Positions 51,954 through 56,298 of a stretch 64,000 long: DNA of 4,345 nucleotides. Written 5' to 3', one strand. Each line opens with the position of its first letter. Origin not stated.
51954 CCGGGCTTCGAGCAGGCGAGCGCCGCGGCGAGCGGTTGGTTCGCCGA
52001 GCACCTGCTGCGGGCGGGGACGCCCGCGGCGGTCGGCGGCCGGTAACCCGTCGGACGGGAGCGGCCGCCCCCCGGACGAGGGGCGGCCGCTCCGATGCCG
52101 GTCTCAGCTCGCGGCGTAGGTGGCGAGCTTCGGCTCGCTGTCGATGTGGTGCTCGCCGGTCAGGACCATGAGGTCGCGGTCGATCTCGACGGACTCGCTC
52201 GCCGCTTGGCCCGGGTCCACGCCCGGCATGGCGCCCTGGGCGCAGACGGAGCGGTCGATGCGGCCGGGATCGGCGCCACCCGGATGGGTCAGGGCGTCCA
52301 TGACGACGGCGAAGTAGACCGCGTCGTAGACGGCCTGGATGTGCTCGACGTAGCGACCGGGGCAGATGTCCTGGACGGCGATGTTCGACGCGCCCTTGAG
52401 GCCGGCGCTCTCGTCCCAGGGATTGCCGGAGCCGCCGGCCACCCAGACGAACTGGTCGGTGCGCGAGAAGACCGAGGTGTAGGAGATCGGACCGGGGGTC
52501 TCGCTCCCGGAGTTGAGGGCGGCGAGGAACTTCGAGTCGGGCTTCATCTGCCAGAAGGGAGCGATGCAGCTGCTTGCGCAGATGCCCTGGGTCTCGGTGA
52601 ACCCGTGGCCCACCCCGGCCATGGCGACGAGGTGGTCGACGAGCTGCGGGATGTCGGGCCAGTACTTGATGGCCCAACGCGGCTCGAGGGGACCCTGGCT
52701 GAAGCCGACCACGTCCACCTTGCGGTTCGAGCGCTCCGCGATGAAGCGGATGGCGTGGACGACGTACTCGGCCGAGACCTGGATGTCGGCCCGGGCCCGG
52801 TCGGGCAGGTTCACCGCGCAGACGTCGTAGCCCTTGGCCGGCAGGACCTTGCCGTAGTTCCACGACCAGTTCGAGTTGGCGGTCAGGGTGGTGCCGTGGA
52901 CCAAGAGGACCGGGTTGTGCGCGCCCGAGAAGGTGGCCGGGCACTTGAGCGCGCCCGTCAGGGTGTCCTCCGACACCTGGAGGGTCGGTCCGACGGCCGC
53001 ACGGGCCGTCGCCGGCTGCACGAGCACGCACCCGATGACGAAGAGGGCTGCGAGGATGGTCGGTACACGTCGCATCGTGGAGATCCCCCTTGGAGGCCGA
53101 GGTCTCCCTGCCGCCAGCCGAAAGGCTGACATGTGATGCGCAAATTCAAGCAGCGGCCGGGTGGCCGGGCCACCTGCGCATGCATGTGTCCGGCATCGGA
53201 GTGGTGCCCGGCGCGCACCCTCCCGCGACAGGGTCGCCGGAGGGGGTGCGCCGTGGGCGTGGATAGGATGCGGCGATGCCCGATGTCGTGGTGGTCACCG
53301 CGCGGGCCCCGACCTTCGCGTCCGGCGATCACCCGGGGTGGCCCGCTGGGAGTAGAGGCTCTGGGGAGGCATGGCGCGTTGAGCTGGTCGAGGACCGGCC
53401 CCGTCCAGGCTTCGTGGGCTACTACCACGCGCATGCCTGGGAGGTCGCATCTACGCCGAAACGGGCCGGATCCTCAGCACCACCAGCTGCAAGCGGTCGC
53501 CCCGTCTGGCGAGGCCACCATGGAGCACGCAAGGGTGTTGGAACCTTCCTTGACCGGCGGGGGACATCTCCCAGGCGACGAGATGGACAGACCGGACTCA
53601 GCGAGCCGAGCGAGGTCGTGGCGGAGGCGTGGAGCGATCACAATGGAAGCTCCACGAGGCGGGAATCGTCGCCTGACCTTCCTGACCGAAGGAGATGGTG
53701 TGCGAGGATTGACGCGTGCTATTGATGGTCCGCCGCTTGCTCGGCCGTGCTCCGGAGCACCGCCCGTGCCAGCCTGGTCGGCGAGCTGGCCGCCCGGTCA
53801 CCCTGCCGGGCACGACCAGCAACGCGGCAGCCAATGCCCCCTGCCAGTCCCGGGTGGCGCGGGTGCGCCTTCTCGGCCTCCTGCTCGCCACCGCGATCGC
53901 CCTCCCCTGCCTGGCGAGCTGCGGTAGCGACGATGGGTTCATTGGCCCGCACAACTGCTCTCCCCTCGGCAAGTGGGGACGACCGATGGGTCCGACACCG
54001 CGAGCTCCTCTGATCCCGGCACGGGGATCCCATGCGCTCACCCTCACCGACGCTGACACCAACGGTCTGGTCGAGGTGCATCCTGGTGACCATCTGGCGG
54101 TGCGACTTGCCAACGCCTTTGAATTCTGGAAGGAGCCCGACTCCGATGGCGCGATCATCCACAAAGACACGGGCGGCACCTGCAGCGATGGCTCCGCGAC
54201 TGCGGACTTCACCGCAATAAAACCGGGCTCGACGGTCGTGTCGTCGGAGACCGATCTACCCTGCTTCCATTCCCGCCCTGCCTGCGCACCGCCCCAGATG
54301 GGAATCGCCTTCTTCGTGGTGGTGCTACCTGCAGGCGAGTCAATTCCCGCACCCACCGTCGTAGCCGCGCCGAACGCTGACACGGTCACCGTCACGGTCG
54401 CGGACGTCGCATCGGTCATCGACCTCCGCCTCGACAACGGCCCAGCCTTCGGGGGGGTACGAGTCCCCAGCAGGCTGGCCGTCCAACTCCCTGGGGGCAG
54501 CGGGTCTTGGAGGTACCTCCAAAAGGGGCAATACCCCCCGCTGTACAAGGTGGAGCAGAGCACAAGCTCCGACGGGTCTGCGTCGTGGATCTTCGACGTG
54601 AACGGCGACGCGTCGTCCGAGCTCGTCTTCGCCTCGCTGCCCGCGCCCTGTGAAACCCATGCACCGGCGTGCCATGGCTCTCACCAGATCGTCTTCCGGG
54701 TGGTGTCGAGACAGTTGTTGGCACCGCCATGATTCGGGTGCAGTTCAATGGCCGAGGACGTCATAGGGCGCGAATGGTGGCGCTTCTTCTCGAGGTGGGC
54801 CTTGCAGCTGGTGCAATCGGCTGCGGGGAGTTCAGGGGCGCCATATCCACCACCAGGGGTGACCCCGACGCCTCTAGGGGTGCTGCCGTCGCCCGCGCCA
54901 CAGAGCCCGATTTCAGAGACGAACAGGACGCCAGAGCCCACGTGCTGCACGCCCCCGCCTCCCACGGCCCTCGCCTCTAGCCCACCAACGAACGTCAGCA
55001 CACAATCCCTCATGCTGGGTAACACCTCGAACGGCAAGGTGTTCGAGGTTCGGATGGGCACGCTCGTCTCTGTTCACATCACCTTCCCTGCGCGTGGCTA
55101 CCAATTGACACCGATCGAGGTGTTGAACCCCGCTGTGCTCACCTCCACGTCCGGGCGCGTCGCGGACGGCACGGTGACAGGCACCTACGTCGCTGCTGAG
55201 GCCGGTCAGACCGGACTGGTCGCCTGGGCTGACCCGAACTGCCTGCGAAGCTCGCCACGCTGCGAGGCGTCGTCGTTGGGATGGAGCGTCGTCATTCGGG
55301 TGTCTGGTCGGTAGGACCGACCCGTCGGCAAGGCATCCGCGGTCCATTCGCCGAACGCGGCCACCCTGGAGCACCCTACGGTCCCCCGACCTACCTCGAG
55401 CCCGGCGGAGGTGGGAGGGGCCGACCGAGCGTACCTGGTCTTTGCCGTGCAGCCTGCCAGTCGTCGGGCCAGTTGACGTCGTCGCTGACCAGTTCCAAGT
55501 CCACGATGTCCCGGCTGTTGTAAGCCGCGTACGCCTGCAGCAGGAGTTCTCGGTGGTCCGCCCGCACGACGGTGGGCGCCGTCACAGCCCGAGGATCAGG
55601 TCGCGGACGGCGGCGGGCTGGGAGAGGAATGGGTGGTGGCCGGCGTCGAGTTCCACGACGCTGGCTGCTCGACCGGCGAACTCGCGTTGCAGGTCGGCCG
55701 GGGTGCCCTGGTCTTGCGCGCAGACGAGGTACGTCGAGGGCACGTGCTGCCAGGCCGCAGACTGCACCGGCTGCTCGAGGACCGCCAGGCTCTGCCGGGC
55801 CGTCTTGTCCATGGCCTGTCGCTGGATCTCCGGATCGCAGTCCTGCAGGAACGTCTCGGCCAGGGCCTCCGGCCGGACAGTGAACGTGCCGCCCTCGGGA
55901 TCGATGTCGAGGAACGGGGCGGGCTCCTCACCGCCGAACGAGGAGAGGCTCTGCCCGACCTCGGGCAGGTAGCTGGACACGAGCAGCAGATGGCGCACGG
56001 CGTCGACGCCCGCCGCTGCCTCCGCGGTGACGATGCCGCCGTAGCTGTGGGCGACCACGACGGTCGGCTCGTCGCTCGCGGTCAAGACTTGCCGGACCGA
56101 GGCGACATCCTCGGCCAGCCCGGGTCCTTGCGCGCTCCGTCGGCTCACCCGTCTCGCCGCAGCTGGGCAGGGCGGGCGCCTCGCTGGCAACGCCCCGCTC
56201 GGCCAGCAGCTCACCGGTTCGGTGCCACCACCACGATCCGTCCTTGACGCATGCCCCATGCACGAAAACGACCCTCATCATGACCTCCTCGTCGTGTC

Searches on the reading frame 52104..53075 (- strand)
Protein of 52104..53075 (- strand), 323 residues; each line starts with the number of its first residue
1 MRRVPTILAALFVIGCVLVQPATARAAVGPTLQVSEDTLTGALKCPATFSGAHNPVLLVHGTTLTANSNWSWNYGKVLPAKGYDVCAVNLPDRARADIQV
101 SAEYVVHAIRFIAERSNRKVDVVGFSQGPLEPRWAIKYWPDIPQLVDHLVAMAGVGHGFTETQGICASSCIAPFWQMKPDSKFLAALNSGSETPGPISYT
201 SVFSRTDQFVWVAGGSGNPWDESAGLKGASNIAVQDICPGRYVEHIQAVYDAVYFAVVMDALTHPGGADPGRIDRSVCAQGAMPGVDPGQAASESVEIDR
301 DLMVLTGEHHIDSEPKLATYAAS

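Call 69: search_protein_families(library=pfam, proteins=[window:52104-53075:-], max_evalue=0.001)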
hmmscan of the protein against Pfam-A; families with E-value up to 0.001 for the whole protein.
window:52104-53075:- (323 aa): 3 families
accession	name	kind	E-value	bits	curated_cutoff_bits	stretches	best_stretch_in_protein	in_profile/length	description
PF01674.24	Lipase_2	-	4.9e-09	36.5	20.3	1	54-211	2-179/219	Lipase (class 2)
PF02089.21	Palm_thioest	-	1e-05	25.8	26.8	1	55-165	1-119/254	Palmitoyl protein thioesterase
PF12697.13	Abhydrolase_6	-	0.0003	21.9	26.3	1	56-189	1-113/217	Alpha/beta hydrolase family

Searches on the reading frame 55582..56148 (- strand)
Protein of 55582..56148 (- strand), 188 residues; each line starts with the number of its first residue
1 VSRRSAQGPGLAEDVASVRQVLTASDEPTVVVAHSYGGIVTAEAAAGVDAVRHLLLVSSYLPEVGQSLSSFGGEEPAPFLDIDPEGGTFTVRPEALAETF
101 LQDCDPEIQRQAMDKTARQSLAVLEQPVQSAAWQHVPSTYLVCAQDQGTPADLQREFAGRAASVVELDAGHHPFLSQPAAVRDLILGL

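Call 69: search_protein_families(library=pfam, proteins=[window:55582-56148:-], max_evalue=0.001)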
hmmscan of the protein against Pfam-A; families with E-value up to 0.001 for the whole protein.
window:55582-56148:- (188 aa): 3 families
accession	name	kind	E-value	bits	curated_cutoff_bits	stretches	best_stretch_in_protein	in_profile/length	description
PF12697.13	Abhydrolase_6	-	2.2e-20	74.7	26.3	1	12-183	51-216/217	Alpha/beta hydrolase family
PF00561.26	Abhydrolase_1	-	1.9e-06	28.1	25.8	0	11-67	55-103/245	alpha/beta hydrolase fold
PF06821.19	Ser_hydrolase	-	1.6e-05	25.4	22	1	6-66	34-98/172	Serine hydrolase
